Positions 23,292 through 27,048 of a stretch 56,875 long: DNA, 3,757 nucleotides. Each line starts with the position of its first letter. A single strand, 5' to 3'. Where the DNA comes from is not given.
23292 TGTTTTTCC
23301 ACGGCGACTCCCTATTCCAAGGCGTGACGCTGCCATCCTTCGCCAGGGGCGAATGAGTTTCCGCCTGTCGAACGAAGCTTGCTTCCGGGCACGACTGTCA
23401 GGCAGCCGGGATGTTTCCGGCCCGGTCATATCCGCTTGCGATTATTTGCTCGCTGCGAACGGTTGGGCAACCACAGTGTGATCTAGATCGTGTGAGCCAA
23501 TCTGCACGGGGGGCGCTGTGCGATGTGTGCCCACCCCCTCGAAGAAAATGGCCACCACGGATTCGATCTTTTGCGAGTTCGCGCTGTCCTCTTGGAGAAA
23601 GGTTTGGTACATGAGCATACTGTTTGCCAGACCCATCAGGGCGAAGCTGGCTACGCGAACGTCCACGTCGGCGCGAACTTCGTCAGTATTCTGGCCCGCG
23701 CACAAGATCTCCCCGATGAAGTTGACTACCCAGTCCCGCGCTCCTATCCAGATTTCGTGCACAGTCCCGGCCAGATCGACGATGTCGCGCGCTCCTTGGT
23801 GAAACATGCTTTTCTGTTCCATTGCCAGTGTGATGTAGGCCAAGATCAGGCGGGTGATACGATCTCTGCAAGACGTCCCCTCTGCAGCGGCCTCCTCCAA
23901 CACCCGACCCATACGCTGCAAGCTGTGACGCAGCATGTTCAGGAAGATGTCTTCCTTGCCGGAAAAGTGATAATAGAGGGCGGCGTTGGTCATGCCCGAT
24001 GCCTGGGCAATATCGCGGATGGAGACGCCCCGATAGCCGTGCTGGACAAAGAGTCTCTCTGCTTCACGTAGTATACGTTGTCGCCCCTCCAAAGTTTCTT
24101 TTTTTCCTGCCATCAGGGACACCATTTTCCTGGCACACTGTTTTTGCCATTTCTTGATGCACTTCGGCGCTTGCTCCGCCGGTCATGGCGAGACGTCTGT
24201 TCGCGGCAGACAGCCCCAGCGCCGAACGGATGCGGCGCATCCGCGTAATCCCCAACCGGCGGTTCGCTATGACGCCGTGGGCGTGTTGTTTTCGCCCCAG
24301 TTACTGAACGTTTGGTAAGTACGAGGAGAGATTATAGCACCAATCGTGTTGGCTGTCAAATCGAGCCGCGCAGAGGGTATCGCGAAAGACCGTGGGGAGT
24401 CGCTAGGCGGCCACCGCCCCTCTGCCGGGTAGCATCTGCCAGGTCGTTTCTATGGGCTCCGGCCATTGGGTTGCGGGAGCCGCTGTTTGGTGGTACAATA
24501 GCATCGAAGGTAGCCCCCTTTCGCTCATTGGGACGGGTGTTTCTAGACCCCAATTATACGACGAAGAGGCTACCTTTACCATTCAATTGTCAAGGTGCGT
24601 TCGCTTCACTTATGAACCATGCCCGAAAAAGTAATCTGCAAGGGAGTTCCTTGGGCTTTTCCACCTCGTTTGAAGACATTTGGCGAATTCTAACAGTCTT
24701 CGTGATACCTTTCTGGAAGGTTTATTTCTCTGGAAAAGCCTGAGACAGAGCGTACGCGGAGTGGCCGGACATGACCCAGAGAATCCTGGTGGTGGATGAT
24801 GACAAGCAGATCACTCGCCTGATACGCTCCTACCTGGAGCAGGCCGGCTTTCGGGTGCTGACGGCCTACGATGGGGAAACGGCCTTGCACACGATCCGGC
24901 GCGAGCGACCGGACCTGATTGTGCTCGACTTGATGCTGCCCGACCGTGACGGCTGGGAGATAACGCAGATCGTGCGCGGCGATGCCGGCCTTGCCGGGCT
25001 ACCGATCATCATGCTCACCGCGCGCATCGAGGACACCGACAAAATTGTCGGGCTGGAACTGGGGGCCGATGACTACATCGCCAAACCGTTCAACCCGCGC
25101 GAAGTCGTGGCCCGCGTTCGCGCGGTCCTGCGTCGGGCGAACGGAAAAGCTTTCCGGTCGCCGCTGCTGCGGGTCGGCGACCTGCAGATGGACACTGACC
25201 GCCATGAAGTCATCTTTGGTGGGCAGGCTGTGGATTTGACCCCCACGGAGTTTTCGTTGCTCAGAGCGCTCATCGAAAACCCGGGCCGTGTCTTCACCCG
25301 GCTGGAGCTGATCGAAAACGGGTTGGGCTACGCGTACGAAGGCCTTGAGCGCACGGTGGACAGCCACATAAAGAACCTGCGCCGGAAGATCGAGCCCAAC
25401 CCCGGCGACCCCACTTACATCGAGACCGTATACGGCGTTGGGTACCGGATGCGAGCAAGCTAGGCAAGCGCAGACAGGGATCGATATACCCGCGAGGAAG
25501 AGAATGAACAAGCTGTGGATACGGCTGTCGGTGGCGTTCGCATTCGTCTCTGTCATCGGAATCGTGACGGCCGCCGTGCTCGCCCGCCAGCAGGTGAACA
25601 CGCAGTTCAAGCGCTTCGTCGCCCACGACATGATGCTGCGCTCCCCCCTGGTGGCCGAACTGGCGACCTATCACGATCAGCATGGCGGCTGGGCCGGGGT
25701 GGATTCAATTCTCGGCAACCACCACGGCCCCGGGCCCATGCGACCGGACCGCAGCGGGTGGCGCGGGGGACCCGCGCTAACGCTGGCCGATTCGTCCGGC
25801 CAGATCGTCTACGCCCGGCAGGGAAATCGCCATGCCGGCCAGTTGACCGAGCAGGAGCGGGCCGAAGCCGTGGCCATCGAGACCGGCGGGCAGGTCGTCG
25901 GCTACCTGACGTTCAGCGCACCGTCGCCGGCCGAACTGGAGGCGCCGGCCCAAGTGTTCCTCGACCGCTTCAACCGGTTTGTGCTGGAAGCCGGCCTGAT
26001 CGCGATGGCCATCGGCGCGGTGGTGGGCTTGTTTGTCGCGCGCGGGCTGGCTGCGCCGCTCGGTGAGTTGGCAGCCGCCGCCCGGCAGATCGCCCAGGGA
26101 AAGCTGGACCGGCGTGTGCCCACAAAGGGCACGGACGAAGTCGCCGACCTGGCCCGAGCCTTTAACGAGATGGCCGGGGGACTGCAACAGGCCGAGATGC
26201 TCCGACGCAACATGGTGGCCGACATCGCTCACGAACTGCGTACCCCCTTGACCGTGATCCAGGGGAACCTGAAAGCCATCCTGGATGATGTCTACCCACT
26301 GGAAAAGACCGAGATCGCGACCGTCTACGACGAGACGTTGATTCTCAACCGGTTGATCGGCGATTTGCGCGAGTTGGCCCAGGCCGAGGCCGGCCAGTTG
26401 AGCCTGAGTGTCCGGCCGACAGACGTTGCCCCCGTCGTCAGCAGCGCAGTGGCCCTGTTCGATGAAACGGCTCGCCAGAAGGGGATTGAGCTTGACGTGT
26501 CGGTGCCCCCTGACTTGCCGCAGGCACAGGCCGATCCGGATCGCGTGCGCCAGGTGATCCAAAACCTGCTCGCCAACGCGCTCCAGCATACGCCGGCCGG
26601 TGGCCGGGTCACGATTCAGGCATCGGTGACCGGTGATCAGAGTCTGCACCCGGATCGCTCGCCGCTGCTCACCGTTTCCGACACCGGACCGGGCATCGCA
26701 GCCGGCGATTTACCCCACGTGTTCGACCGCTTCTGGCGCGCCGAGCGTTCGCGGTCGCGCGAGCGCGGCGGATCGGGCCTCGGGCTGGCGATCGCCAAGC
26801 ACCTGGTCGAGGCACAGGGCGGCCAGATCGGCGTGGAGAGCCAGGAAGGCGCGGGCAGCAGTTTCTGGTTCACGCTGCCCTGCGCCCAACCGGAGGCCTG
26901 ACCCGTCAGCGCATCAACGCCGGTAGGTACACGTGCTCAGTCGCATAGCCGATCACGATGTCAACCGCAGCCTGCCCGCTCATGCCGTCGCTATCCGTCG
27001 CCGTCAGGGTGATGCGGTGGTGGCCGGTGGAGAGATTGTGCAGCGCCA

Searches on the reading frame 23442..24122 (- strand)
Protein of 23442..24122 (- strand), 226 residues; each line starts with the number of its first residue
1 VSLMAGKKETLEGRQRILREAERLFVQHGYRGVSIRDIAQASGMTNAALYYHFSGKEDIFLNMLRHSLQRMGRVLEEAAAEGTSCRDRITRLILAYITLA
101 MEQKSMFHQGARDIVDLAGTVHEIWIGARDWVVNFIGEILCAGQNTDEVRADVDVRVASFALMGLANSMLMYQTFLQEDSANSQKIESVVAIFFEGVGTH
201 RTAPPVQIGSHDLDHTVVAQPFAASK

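Call 24: search_protein_families(library=pfam, proteins=[window:23442-24122:-], max_evalue=0.001)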
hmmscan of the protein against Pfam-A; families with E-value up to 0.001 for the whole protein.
window:23442-24122:- (226 aa): 3 families
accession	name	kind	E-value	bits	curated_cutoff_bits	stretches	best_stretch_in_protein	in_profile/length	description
PF00440.29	TetR_N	-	4.1e-17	62.1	24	1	17-61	1-45/47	Bacterial regulatory proteins, tetR family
PF17932.6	TetR_C_24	-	9.4e-08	32.7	26.4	1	83-169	2-87/114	Tetracyclin repressor-like, C-terminal domain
PF16925.10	TetR_C_13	-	0.00032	21.5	27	0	108-181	28-101/109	Tetracyclin repressor-like, C-terminal domain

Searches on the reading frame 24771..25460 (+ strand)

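Call 24: search_protein_families(library=pfam, proteins=[window:24771-25460:+], max_evalue=0.001)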
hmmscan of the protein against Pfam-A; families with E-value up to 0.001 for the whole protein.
window:24771-25460:+ (230 aa): 2 families
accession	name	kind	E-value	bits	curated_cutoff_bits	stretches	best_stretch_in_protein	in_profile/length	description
PF00072.30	Response_reg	-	3.6e-30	104.8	30.2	1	5-117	1-111/111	Response regulator receiver domain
PF00486.34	Trans_reg_C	-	4.6e-27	94.3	26.2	1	151-227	1-77/77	Transcriptional regulatory protein, C terminal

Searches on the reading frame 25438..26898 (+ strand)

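Call 24: search_protein_families(library=pfam, proteins=[window:25438-26898:+], max_evalue=0.001)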
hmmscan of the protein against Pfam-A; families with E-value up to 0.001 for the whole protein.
window:25438-26898:+ (487 aa): 3 families
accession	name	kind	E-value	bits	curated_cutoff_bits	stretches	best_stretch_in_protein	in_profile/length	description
PF02518.31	HATPase_c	-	3.4e-30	105.2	26.4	1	366-483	2-110/111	Histidine kinase-, DNA gyrase B-, and HSP90-like ATPase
PF00672.30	HAMP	-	1.8e-16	60.6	25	1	199-251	1-53/53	HAMP domain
PF00512.31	HisKA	-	8e-15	55.1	26.9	1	256-319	2-66/66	His Kinase A (phospho-acceptor) domain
